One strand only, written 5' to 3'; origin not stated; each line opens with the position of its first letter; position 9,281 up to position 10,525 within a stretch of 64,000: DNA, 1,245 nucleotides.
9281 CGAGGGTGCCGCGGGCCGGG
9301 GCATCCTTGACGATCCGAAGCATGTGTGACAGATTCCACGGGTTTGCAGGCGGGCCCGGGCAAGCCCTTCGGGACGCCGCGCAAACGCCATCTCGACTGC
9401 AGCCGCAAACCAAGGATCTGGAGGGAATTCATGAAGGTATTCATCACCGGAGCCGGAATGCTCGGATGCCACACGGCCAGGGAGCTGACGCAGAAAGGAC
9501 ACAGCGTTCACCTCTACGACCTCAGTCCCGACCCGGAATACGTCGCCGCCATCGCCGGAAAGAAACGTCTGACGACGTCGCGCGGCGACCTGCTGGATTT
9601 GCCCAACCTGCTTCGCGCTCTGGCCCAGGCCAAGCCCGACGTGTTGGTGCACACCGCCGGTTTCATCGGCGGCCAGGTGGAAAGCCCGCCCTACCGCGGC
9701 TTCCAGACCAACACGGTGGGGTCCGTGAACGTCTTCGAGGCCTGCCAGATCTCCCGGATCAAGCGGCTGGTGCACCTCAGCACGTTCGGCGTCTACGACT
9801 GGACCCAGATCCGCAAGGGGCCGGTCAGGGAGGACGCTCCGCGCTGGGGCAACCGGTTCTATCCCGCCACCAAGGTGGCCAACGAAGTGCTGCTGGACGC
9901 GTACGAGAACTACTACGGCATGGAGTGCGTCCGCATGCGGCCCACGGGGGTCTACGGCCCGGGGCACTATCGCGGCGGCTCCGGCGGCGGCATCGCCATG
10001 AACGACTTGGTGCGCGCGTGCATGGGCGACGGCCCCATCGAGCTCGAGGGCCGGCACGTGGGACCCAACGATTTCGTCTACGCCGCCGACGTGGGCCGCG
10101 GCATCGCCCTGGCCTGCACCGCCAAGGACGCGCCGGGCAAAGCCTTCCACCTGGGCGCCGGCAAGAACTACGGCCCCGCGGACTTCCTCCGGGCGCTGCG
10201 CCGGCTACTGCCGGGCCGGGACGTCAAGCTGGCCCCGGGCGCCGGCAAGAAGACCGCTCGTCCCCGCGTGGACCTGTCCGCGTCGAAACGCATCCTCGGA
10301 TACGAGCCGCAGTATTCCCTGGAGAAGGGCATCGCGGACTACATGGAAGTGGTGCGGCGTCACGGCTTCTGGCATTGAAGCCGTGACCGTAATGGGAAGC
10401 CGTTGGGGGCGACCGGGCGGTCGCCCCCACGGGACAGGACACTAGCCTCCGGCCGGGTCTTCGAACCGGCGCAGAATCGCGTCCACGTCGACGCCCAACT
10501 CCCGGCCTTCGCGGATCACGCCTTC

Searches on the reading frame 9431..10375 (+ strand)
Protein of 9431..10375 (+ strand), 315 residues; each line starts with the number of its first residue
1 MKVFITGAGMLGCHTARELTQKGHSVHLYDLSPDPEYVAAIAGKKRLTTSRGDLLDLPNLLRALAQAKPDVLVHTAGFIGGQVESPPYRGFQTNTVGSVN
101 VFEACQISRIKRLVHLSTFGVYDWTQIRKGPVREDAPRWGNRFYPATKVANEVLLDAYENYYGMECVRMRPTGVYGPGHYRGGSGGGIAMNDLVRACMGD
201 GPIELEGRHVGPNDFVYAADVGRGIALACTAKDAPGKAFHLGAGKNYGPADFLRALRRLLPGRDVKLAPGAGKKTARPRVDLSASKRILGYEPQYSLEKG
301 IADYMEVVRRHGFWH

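Call 75: search_protein_families(library=pfam, proteins=[window:9431-10375:+], max_evalue=0.001)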
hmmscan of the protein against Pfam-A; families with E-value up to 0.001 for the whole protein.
window:9431-10375:+ (315 aa): 10 families
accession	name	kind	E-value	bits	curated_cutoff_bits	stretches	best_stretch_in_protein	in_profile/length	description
PF01370.27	Epimerase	-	3.3e-33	115.5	20.9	1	3-242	1-240/240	NAD dependent epimerase/dehydratase family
PF16363.11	GDP_Man_Dehyd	-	4.4e-20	72.8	27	1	5-247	2-253/332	GDP-mannose 4,6 dehydratase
PF01073.25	3Beta_HSD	-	1.1e-14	54.6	22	1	5-180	3-187/280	3-beta hydroxysteroid dehydrogenase/isomerase family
PF04321.23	RmlD_sub_bind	-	1.2e-10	41.4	27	1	1-176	1-153/287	RmlD substrate binding domain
PF13460.12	NAD_binding_10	-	2.3e-08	34.6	27.2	1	8-133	3-110/184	NAD(P)H-binding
PF07993.18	NAD_binding_4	-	6.3e-06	26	20.1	1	65-201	85-233/258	Male sterility protein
PF02719.21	Polysacc_synt_2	-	1.2e-05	25.1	20.2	1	46-118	51-128/293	Polysaccharide biosynthesis protein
PF01266.30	DAO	-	0.00024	21.2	27.9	1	3-35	2-34/353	FAD dependent oxidoreductase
PF13450.12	NAD_binding_8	-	0.00038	21.1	21.9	0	5-34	1-30/68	NAD(P)-binding Rossmann-like domain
PF13439.12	Glyco_transf_4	-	0.00051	20.6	28.5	0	9-78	5-81/170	Glycosyltransferase Family 4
